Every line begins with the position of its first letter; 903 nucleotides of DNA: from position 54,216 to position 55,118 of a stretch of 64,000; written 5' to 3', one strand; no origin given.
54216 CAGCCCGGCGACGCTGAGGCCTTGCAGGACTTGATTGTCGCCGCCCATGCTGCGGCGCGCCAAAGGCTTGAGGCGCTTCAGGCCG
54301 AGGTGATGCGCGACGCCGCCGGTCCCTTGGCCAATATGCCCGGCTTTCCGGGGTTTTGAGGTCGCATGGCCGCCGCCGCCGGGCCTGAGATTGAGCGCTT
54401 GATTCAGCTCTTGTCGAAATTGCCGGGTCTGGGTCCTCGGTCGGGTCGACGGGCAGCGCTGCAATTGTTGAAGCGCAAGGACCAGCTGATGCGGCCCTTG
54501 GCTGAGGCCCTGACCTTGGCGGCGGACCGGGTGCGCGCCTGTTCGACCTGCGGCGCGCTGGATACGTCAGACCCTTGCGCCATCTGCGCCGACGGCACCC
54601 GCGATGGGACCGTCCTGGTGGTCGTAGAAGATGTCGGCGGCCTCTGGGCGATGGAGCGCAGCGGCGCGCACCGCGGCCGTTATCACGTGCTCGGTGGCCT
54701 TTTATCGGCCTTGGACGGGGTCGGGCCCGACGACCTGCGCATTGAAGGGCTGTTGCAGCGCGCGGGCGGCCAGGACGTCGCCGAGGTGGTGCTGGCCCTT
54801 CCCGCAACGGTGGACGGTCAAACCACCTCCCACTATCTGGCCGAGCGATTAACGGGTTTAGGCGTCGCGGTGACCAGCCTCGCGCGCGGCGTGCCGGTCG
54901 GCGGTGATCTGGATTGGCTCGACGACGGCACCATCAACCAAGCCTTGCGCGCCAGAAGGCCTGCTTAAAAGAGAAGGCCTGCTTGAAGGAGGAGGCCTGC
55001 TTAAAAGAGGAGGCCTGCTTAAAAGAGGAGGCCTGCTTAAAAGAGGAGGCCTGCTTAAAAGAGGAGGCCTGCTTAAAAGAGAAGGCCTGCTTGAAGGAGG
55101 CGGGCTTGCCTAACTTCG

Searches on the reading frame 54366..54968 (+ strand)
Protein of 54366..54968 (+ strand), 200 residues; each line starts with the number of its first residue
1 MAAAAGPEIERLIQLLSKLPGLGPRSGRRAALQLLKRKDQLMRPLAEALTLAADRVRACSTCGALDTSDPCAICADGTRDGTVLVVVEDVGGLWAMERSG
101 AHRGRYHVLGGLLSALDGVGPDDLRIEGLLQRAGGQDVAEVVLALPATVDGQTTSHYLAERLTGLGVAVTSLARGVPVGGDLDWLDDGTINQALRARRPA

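Call 62: list_cluster_members(proteins=[window:54366-54968:+, window:45481-46245:-, window:44555-45484:-, P0008, P0011, P0009])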
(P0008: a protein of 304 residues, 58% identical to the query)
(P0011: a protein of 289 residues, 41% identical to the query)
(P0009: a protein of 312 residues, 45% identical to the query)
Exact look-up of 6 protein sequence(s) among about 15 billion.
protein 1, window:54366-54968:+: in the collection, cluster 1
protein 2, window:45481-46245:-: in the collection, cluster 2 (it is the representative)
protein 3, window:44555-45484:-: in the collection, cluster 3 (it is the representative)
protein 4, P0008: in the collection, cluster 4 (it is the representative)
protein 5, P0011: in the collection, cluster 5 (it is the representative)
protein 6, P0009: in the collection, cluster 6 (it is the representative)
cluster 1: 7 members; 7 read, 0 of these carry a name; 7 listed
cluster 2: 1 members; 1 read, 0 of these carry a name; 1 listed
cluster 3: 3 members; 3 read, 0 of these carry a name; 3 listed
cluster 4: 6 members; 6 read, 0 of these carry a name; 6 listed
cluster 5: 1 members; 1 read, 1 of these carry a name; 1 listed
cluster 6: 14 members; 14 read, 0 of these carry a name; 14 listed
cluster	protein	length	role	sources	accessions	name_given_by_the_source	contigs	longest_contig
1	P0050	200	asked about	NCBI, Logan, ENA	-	-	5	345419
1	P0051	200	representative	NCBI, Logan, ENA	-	-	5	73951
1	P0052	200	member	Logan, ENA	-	-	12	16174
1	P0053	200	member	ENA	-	-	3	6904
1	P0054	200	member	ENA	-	-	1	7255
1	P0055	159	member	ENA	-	-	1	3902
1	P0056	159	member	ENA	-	-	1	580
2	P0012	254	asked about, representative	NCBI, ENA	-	-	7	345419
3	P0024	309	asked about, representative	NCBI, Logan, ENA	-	-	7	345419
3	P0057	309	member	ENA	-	-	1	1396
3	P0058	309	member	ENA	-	-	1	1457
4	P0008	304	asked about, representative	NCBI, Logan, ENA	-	-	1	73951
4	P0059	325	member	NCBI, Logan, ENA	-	-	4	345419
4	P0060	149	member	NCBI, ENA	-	-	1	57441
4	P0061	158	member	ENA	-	-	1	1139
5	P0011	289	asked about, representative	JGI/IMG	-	hypothetical protein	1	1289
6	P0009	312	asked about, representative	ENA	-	-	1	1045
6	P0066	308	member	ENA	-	-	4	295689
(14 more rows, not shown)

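Call 64: find_encoding_contigs(protein=P0066, flank=8000, max_places=3)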
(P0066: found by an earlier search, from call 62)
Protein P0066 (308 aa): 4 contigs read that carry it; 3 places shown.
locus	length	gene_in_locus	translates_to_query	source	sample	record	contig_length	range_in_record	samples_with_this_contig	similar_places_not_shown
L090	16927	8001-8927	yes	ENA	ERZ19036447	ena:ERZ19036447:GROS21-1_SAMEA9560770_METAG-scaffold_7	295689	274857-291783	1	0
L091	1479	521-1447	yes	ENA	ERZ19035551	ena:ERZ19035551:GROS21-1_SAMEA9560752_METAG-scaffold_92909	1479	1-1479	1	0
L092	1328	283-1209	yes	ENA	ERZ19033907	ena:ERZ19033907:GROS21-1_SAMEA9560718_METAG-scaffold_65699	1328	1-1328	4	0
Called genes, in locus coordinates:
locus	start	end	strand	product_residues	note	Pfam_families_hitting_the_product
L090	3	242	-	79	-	PF01722:BolA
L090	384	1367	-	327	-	PF07885:Ion_trans_2, PF17655:IRK_C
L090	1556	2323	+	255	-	PF01259:SAICAR_synt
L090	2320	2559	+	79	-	PF02700:PurS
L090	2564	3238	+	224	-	PF13507:GATase_5, PF01965:DJ-1_PfpI (weak), PF07685:GATase_3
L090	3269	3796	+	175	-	PF07301:DUF1453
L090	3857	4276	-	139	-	PF02050:FliJ (weak)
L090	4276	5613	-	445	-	PF02874:ATP-synt_ab_N (faint), PF00006:ATP-synt_ab, PF18269:T3SS_ATPase_C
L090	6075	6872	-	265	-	PF01695:IstB_IS21 (weak), PF02562:PhoH, PF13604:AAA_30 (weak), PF13245:AAA_19 (weak)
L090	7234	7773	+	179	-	PF21711:DCTN5 (weak), PF14602:Hexapep_2 (faint), PF25084:LbH_EIF2B, PF25087:GMPPB_C, PF00132:Hexapep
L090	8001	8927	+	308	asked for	-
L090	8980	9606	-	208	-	PF02798:GST_N (weak), PF13417:GST_N_3, PF13409:GST_N_2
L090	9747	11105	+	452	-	PF00083:Sugar_tr (weak), PF07690:MFS_1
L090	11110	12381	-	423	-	-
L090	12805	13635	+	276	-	PF00669:Flagellin_N, PF00700:Flagellin_C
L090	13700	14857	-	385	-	-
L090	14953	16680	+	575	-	-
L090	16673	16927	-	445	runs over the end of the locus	PF00128:Alpha-amylase, PF14871:GHL6 (weak)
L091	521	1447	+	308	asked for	-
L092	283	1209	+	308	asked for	-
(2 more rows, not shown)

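Call 75: search_protein_families(library=pfam, max_evalue=0.1, proteins=[P0066])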
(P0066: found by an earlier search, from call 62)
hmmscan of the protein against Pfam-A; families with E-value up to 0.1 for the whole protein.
P0066 (308 aa): 0 families
